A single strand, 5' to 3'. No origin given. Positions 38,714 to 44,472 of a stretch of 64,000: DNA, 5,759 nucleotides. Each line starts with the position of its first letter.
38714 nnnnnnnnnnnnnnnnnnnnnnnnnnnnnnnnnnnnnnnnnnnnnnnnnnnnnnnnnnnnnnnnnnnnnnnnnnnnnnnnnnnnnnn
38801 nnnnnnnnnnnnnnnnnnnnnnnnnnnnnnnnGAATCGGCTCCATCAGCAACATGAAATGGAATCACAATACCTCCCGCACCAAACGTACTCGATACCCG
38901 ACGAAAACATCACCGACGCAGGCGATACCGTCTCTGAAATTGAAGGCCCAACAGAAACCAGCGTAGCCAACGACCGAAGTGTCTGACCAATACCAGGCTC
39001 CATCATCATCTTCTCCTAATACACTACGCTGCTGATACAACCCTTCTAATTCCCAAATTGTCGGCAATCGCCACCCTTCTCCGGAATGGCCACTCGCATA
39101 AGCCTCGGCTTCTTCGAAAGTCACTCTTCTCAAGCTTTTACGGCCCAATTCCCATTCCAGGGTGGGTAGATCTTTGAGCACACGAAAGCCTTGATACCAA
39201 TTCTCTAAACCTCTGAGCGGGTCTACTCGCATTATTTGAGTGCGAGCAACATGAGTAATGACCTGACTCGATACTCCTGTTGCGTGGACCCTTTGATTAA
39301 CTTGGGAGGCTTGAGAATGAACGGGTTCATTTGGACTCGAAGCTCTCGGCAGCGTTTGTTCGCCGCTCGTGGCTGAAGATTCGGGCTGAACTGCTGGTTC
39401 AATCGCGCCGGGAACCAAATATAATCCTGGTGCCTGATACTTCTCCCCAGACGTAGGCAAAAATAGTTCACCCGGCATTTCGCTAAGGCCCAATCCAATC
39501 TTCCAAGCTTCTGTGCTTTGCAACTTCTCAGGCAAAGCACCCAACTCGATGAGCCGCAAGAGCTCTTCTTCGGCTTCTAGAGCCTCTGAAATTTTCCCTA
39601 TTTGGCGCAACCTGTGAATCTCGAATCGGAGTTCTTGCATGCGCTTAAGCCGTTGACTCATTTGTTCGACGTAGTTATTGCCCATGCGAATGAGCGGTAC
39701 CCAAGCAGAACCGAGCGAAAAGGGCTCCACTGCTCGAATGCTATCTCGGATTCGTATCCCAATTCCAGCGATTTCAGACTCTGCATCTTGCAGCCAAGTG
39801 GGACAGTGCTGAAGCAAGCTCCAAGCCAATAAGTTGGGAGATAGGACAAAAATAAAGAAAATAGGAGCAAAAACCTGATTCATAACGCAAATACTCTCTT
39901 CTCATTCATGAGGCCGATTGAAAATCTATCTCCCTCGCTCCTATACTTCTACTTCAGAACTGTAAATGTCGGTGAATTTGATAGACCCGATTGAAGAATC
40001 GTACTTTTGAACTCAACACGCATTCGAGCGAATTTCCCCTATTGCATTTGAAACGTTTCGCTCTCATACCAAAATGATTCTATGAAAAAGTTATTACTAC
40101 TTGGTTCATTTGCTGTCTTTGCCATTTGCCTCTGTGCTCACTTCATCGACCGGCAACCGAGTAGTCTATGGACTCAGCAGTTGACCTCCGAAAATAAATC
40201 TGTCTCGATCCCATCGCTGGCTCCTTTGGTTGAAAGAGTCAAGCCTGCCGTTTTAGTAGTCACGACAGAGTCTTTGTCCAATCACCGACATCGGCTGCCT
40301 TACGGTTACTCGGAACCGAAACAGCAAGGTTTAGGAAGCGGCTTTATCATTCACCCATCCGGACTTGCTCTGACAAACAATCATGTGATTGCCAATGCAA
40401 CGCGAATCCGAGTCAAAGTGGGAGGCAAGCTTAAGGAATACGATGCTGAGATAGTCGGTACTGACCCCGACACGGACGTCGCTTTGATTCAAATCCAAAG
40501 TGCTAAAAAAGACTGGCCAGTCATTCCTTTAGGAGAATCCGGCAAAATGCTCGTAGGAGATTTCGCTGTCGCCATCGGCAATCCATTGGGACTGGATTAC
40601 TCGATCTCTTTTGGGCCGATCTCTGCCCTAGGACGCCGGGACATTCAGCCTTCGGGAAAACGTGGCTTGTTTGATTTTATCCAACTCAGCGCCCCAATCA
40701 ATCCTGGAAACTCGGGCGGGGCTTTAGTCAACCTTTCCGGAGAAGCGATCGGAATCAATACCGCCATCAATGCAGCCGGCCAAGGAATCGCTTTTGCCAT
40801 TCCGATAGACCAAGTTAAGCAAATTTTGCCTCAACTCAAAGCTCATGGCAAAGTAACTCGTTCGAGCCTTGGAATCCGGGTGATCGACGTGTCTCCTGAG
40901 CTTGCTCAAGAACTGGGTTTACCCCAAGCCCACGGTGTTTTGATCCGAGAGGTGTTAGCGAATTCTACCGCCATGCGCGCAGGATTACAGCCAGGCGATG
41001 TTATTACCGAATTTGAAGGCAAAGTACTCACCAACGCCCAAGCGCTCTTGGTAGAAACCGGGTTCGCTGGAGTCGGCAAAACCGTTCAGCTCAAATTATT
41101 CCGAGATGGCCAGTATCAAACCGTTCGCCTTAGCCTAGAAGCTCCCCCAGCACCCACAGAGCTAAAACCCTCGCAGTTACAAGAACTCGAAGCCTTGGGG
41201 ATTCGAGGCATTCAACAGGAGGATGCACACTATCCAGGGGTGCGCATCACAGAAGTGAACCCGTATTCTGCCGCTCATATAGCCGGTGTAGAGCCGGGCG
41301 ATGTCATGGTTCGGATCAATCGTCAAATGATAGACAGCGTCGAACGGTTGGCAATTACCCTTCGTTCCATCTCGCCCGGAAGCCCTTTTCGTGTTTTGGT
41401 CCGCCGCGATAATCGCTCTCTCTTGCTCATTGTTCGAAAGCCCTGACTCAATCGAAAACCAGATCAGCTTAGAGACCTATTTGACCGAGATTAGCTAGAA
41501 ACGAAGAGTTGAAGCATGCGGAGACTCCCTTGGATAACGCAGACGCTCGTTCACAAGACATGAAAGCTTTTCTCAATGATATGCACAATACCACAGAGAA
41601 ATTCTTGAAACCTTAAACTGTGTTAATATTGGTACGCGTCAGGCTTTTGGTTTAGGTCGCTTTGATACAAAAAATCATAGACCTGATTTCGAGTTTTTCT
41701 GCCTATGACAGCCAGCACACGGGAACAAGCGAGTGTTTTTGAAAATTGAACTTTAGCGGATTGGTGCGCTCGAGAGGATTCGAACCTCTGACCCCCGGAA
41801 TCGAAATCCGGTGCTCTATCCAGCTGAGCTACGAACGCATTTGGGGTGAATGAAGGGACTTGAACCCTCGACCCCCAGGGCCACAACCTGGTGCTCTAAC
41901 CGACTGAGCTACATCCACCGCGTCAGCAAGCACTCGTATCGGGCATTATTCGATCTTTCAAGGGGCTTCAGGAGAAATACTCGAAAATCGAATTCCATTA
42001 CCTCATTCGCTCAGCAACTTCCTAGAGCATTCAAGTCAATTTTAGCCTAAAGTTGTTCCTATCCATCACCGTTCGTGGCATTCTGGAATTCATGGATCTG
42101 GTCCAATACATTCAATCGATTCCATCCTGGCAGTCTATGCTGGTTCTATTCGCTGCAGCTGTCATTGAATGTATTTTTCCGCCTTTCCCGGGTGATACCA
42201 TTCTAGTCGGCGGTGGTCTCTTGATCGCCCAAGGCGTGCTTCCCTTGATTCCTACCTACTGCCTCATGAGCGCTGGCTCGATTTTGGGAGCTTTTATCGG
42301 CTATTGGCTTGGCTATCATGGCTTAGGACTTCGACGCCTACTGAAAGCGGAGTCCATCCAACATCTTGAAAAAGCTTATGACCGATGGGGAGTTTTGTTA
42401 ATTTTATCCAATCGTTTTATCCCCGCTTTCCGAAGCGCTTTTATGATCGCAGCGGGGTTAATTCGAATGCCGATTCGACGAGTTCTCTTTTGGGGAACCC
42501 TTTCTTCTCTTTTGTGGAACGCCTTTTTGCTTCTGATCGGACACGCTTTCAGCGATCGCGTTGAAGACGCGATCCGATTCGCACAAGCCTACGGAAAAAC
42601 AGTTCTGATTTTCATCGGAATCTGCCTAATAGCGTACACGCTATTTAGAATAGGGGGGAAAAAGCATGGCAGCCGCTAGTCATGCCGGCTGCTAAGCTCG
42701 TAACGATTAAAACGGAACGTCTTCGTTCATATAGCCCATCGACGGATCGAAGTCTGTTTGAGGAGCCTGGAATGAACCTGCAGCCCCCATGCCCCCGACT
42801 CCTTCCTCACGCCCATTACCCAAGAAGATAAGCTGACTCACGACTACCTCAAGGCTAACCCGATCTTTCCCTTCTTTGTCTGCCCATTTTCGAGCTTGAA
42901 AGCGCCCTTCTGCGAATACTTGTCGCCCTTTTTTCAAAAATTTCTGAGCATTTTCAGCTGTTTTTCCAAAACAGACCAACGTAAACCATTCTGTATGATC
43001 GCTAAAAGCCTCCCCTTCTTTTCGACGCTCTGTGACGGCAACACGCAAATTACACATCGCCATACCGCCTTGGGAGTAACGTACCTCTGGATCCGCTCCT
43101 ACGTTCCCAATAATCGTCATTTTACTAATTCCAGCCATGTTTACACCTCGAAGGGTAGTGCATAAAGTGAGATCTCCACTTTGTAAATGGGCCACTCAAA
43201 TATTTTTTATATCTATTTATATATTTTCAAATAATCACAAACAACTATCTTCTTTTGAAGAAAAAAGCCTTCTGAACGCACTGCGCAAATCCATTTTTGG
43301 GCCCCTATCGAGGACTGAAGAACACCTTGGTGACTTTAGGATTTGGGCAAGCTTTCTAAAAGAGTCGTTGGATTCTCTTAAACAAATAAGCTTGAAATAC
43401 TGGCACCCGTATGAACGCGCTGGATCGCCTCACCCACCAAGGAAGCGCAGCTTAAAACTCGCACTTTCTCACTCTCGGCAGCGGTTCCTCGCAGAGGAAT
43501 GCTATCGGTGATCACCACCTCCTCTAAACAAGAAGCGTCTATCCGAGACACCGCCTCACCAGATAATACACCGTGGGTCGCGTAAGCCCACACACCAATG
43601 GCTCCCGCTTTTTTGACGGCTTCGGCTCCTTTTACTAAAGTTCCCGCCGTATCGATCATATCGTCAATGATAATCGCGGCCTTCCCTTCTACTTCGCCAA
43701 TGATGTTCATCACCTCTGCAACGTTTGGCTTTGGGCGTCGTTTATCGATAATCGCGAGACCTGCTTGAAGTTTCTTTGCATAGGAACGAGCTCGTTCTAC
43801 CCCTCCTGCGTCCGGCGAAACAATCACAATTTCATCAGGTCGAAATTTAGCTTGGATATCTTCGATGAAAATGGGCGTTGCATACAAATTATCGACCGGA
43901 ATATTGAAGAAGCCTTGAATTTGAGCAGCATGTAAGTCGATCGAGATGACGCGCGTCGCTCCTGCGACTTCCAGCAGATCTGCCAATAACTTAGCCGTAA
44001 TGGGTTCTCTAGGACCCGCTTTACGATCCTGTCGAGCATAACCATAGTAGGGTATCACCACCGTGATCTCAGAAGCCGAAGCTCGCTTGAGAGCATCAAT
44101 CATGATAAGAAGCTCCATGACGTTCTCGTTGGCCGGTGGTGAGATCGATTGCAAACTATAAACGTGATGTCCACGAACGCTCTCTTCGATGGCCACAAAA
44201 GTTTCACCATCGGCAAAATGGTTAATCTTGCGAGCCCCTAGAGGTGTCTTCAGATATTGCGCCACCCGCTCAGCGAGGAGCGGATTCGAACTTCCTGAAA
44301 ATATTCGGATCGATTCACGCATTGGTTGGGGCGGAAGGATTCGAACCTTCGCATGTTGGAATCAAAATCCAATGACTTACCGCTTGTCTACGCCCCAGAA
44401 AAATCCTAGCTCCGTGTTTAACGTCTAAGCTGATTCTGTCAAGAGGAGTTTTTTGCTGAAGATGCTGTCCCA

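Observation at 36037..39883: Inverted paralogous DUF1566-like secreted proteins share a ~330 bp near-identical inverted repeat bracketing an SPFH protein and an LD-carboxypeptidase: a candidate invertible, domain-swapping locus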

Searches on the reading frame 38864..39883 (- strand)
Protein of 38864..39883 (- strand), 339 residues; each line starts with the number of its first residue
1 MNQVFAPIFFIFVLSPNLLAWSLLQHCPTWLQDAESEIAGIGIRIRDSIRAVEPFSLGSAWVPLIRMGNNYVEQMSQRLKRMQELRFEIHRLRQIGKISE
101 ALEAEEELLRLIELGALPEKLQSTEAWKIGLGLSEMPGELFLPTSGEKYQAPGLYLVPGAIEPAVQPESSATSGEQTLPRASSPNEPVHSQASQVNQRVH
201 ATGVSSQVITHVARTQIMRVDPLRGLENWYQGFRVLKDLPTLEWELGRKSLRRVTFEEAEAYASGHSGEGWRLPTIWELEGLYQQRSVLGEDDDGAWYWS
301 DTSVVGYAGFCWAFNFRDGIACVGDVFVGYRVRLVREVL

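Call 5: search_protein_families(library=pfam, proteins=[window:38864-39883:-], max_evalue=0.01)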
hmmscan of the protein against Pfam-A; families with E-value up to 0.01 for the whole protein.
window:38864-39883:- (339 aa): 1 family
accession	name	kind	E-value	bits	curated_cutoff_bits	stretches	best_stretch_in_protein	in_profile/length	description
PF07603.17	Lcl_C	-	4.1e-09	37.2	34.9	1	242-336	10-117/117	Lcl C-terminal domain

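Call 8: find_encoding_contigs(protein=window:38864-39883:-, flank=10000, max_places=10)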
Protein window:38864-39883:- (339 aa): no gene with exactly this product is on record in the collection.

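Call 71: search_solved_structures(query=window:38864-39883:-, max_evalue=1)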
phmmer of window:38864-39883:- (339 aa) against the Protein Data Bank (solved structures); distinct sequences matched with E-value up to 1: 3.
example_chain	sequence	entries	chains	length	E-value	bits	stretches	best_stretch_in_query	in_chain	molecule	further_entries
8q4e_A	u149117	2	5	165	0.044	16.6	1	268-319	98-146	HbP1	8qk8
3e97_A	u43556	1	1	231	0.22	14.3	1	199-290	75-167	Transcriptional regulator, Crp/Fnr family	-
2q1w_A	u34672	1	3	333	0.42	13.3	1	197-247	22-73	Putative nucleotide sugar epimerase/ dehydratase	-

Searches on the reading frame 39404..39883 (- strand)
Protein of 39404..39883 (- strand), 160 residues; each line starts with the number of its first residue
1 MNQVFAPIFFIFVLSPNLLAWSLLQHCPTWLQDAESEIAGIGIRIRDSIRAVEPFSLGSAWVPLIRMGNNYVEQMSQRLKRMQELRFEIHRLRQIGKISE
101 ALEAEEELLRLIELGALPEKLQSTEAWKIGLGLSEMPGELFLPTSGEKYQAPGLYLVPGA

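Call 15: find_related_loci(query=A2, collection=genome_contigs, flank=10000)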
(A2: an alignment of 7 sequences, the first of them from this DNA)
Query A2 (160 aa) in genome_contigs; peptide patterns used: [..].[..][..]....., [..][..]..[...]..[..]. (x = any residue, [..] = any of these).
103 stretches matched a pattern, but none encodes a relative of the query by tblastn (E <= 1e-3).

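Call 34: search_protein_representatives(alignment_id=A2)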
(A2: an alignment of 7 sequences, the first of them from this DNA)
Query: 7 sequences, 161 profile positions. Proteins with E-value up to 0.001 (for the whole library): 12; up to 1e-10: 9; up to 1e-30: 9. The best 12 are listed.
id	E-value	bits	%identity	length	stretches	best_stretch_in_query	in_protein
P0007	2.9e-88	310.3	-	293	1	1-160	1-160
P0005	1.4e-86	304.8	-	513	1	1-161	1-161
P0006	2.6e-85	300.7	-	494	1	1-160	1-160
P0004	2.5e-83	294.2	-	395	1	1-161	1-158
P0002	4.2e-83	293.5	-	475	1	1-161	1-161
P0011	3.7e-82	290.5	-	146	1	1-146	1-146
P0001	4.1e-71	254.5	-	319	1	1-161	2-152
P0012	5.9e-66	237.8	-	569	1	1-161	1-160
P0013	4.5e-50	186.1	-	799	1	1-160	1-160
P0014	2.5e-09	53.7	-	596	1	29-159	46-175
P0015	1.6e-07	47.8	-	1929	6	70-121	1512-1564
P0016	7.6e-04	35.9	-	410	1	63-148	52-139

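Call 36: search_protein_families(library=pfam, proteins=[P0012, P0013, P0014, P0016], max_evalue=0.01)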
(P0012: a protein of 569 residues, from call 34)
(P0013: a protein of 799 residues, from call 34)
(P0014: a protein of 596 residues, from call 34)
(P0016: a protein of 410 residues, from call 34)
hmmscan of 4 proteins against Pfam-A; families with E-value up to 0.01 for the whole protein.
P0012 (569 aa): 1 family
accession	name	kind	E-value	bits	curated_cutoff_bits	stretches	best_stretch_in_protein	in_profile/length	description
PF07603.17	Lcl_C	-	4.8e-08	33.7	34.9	1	451-543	10-117/117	Lcl C-terminal domain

P0013 (799 aa): 2 families
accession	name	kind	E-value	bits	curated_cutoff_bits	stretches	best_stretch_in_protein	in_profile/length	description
PF01363.27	FYVE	-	1.2e-13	51.3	27.8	1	178-238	3-66/67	FYVE zinc finger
PF22215.1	MLKL_N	-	4.5e-05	23.4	27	1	292-416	3-122/142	Mixed lineage kinase domain-like N-terminal domain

P0014 (596 aa): 1 family
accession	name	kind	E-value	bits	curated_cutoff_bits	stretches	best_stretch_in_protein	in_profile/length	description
PF07603.17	Lcl_C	-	2.9e-10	40.9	34.9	1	496-592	8-117/117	Lcl C-terminal domain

P0016 (410 aa): 0 families

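Call 50: find_related_loci(query=A2, collection=metagenome_contigs, flank=10000)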
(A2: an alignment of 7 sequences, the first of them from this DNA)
Query A2 (160 aa) in metagenome_contigs; peptide patterns used: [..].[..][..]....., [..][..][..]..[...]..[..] (x = any residue, [..] = any of these).
303 stretches matched a pattern, but none encodes a relative of the query by tblastn (E <= 1e-3).

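Call 52: find_homologous_proteins(query=A2, max_evalue=0.01)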
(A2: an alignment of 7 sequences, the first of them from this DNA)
Query A2 (7 sequences) (160 aa, profile of the alignment): 1 proteins with E <= 0.01 among 4662 candidates.
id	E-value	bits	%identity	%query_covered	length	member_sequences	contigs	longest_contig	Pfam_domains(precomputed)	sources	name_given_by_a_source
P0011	1.2e-81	291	66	91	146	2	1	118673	-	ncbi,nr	ncbi:MAG: hypothetical protein I8H72_01365, partial [Myxococcaceae bacterium]|nr:hypothetical protei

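Call 53: list_cluster_members(proteins=[P0012, P0013, P0014, P0016, P0015])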
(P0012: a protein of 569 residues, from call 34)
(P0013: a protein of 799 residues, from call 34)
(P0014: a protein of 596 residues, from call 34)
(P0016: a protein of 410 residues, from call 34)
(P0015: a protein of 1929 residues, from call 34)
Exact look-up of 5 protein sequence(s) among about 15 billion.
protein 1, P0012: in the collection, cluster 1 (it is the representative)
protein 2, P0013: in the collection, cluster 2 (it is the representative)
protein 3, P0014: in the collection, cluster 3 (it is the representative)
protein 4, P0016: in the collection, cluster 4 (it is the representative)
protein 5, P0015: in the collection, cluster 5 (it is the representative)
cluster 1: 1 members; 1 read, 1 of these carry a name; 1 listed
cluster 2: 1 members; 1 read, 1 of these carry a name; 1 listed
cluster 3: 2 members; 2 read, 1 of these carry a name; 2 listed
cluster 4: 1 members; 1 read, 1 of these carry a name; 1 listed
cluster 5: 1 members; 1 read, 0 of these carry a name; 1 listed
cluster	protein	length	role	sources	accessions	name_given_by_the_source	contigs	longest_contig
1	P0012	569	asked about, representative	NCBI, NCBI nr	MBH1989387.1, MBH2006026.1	MAG: DUF1566 domain-containing protein [Myxococcaceae bacterium] | DUF1566 domain-containing protein [Myxococcaceae bacterium]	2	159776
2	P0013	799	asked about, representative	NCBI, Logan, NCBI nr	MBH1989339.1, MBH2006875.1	MAG: FYVE zinc finger domain-containing protein [Myxococcaceae bacterium] | FYVE zinc finger domain-containing protein [Myxococcaceae bacterium]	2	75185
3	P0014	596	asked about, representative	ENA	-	-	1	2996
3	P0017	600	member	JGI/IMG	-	hypothetical protein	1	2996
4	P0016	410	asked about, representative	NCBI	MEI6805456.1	MAG: hypothetical protein WCK49_02990 [Myxococcaceae bacterium]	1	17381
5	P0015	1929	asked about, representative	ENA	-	-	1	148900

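Call 70: search_solved_structures(query=A2, max_evalue=1)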
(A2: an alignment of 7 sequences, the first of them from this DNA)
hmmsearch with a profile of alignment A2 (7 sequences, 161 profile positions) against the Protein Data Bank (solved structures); distinct sequences matched with E-value up to 1: 4.
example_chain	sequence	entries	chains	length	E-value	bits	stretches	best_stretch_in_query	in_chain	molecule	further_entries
3jqh_A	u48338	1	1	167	0.034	17.4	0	80-141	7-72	C-type lectin domain family 4 member M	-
3a5c_G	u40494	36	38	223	0.044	17.1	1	33-108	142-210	V-type ATP synthase subunit D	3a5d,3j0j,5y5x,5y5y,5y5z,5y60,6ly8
3w3a_G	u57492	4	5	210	0.11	15.7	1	33-107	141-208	V-type ATP synthase subunit D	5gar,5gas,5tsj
9u6f_G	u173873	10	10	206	0.19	15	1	33-107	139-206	V-type ATP synthase subunit D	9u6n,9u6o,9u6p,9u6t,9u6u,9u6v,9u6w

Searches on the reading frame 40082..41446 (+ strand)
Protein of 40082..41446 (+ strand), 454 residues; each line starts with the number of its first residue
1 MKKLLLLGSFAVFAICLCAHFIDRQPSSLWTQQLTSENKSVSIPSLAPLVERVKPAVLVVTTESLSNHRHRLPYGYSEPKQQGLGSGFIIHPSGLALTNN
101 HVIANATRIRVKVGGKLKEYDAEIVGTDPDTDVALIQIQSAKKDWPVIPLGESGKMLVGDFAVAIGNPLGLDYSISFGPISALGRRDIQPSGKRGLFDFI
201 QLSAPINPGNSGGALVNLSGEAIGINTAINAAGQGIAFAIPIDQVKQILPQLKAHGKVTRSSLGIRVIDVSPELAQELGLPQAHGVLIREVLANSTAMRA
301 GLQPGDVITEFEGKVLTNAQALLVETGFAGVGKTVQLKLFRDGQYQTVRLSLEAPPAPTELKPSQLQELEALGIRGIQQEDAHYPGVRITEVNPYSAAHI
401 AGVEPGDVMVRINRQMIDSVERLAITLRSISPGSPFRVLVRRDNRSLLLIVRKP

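Call 5: search_protein_families(library=pfam, proteins=[window:40082-41446:+], max_evalue=0.01)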
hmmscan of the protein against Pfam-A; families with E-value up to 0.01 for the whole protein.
window:40082-41446:+ (454 aa): 5 families
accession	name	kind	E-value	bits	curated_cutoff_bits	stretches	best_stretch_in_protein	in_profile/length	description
PF13365.12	Trypsin_2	-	3e-32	112.8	27.6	1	85-225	1-144/144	Trypsin-like peptidase domain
PF13180.12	PDZ_2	-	2.5e-21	76.2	27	2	262-352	2-80/80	PDZ domain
PF00595.29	PDZ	-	2e-17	63.8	23.2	2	368-427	8-67/81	PDZ domain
PF00089.32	Trypsin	-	6.9e-16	59.2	20.6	1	84-247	26-218/220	Trypsin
PF17820.7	PDZ_6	-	1e-15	57.6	27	2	288-320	2-34/54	PDZ domain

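Call 30: find_encoding_contigs(protein=window:40082-41446:+, flank=10000, max_places=10)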
Protein window:40082-41446:+ (454 aa): 2 contigs read that carry it; 1 place shown.
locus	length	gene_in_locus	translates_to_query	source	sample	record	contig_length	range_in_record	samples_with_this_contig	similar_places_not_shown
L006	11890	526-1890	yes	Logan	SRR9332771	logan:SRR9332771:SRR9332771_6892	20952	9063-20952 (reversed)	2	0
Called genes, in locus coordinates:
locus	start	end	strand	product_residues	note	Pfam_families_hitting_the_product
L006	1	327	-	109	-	?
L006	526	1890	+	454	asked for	PF00089:Trypsin, PF13365:Trypsin_2, PF00595:PDZ (weak), PF13180:PDZ_2, PF17820:PDZ_6 (weak), PF00595:PDZ, PF13180:PDZ_2, PF17820:PDZ_6 (weak)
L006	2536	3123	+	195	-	PF09335:VTT_dom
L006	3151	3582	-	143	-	PF00436:SSB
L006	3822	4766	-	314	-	PF13793:Pribosyltran_N, PF00156:Pribosyltran, PF14572:Pribosyl_synth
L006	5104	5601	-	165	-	-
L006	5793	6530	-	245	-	PF01476:LysM, PF01551:Peptidase_M23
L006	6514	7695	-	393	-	PF01743:PolyA_pol, PF12627:PolyA_pol_RNAbd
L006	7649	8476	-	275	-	PF03309:Pan_kinase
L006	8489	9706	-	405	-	-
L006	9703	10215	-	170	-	-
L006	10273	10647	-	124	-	PF09831:DUF2058 (faint)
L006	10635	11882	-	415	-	PF02403:Seryl_tRNA_N, PF00587:tRNA-synt_2b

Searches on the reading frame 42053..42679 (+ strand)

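Call 40: search_protein_families(library=pfam, proteins=[window:42053-42679:+], max_evalue=0.001)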
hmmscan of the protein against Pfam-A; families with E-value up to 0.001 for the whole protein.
window:42053-42679:+ (208 aa): 1 family
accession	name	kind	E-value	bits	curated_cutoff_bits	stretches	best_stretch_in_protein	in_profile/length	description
PF09335.16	VTT_dom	-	2.3e-14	54.3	33.9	1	45-164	1-122/123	VTT domain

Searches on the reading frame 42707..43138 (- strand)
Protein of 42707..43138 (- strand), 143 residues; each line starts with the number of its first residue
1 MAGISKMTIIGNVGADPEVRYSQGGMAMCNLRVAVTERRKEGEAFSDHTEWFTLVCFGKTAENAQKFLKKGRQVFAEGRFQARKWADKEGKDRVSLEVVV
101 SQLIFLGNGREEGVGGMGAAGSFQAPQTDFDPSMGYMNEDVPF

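Call 73: find_encoding_contigs(protein=window:42707-43138:-, flank=10000, max_places=10)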
Protein window:42707-43138:- (143 aa): 2 contigs read that carry it; 1 place shown.
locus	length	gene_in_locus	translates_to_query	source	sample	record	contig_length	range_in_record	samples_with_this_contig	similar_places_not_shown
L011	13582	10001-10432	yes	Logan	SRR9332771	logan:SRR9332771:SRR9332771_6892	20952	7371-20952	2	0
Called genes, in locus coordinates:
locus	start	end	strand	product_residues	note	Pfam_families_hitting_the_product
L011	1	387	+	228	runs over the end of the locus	PF00348:polyprenyl_synt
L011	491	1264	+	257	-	-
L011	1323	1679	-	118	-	-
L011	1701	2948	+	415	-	PF02403:Seryl_tRNA_N, PF00587:tRNA-synt_2b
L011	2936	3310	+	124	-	PF09831:DUF2058 (faint)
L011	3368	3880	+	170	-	-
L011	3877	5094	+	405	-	-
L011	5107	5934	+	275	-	PF03309:Pan_kinase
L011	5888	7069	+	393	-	PF01743:PolyA_pol, PF12627:PolyA_pol_RNAbd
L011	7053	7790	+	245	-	PF01476:LysM, PF01551:Peptidase_M23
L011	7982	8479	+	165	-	-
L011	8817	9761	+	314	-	PF13793:Pribosyltran_N, PF00156:Pribosyltran, PF14572:Pribosyl_synth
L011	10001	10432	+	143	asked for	PF00436:SSB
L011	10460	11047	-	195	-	PF09335:VTT_dom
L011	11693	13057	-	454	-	PF00089:Trypsin, PF13365:Trypsin_2, PF00595:PDZ (weak), PF13180:PDZ_2, PF17820:PDZ_6 (weak), PF00595:PDZ, PF13180:PDZ_2, PF17820:PDZ_6 (weak)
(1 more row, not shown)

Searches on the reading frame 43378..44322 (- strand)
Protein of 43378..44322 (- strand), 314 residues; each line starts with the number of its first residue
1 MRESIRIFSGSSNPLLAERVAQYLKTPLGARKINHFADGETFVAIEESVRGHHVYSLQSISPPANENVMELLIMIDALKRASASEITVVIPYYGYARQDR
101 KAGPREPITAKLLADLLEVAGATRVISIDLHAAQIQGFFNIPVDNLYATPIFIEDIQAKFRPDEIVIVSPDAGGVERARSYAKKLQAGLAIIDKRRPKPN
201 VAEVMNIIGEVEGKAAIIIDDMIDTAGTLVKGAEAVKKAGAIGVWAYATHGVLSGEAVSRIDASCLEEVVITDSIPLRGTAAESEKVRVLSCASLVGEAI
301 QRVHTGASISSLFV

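Call 41: search_protein_families(library=pfam, proteins=[window:43378-44322:-], max_evalue=0.001)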
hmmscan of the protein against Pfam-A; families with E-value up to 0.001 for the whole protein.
window:43378-44322:- (314 aa): 3 families
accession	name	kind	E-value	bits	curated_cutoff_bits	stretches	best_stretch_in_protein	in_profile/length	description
PF13793.12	Pribosyltran_N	-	2.4e-50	169.7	25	1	5-121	1-117/117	N-terminal domain of ribose phosphate pyrophosphokinase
PF14572.12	Pribosyl_synth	-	4.6e-34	118.4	27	1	204-313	74-183/184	Phosphoribosyl synthetase-associated domain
PF00156.33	Pribosyltran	-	6.7e-17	61.7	26.3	1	160-263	26-137/158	Phosphoribosyl transferase domain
